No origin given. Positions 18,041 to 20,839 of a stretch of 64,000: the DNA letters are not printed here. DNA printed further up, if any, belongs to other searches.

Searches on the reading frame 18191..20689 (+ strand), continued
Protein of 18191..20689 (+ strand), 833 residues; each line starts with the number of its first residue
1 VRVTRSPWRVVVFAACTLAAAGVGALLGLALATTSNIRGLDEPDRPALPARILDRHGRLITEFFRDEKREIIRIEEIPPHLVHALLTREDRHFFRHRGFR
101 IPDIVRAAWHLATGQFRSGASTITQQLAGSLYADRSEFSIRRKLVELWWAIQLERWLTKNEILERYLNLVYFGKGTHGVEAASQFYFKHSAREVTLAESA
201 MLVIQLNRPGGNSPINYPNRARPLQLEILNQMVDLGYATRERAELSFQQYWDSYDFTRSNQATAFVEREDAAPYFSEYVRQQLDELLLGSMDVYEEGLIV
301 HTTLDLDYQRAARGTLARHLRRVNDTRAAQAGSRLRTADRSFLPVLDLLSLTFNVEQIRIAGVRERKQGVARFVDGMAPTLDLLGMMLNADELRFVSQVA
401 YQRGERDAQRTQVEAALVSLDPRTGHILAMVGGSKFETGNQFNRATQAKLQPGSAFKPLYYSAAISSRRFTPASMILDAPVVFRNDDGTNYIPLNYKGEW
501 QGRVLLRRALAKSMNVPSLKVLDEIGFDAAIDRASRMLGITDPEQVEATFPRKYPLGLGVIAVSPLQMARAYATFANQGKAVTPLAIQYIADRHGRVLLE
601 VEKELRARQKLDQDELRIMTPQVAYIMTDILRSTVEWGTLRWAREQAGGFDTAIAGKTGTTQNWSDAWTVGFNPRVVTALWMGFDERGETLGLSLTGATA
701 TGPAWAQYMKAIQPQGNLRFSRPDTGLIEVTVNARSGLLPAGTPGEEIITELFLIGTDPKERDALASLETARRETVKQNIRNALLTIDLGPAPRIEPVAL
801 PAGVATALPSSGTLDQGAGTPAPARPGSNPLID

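Call 58: search_protein_families(library=pfam, proteins=[L019:2728-3729:+, L019:3942-5864:+], max_evalue=0.01)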
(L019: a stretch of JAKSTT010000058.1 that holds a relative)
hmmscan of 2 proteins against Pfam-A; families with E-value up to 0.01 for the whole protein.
L019:2728-3729:+ (334 aa): 1 family
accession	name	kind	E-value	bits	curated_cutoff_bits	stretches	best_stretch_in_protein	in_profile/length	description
PF08308.17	PEGA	-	0.00015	22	20.8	0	215-261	22-69/71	PEGA domain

L019:3942-5864:+ (641 aa): 2 families
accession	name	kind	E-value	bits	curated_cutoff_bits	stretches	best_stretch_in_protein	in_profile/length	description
PF00015.26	MCPsignal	-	2.7e-32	112.4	34.6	1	443-609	3-169/172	Methyl-accepting chemotaxis protein (MCP) signalling domain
PF02743.24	dCache_1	-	2.4e-14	53.9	45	1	100-291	46-239/240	Cache domain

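Call 59: search_protein_families(library=ncbifam, proteins=[L019:2728-3729:+], max_evalue=0.01)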
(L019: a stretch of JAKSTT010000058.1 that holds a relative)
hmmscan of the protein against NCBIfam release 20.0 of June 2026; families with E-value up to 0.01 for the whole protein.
L019:2728-3729:+ (334 aa): 0 families

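Call 61: find_homologous_proteins(query=L019:2728-3729:+, max_evalue=0.00001)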
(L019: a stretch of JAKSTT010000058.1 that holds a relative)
Query L019:2728-3729:+ (334 aa): 18 proteins with E <= 0.00001 among 2614 candidates.
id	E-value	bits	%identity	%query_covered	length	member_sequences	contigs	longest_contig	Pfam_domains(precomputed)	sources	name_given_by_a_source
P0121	1.8e-211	719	98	100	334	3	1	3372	-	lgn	-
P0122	1.8e-155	535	79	88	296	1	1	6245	-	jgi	-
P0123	5.3e-126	438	63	97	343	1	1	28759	PF08308.18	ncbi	-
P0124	3.7e-121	422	59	98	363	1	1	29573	PF08308.18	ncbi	-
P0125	5.1e-69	251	39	98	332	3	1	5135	PF08308.18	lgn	-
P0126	4.6e-65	238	39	99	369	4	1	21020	PF08308.18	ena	-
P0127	5.3e-65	238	41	86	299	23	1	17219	-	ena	-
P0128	7.8e-61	224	40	97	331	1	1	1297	PF08308.18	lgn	-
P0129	2.1e-60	223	41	93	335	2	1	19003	-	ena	-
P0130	8.5e-60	221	38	93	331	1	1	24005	-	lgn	-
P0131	4.3e-59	218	38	93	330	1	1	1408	-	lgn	-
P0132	4.6e-58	215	39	97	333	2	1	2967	-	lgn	-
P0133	2.5e-57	212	38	97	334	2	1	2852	-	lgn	-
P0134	2.8e-57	212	37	99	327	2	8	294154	PF08308.18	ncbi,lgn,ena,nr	ncbi:MAG: hypothetical protein J6I73_08090 [Treponema sp.]|nr:hypothetical protein [Treponema sp.]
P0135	2.7e-53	199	35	96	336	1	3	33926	PF08308.18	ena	-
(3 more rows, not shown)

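Call 64: find_encoding_contigs(protein=P0001, flank=1000, max_places=3)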
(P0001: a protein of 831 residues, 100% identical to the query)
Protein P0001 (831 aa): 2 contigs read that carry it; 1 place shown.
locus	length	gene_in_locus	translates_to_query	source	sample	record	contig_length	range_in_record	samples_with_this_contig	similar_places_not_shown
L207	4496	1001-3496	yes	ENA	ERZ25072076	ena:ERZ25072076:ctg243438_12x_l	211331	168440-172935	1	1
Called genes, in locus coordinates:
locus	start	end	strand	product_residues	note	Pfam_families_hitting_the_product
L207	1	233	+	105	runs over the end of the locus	PF03992:ABM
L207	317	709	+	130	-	-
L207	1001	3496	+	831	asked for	PF00912:Transgly, PF00905:Transpeptidase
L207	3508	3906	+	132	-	PF01597:GCV_H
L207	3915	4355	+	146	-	PF02195:ParB_N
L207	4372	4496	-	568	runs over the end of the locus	PF02518:HATPase_c, PF13589:HATPase_c_3, PF01119:DNA_mis_repair, PF08676:MutL_C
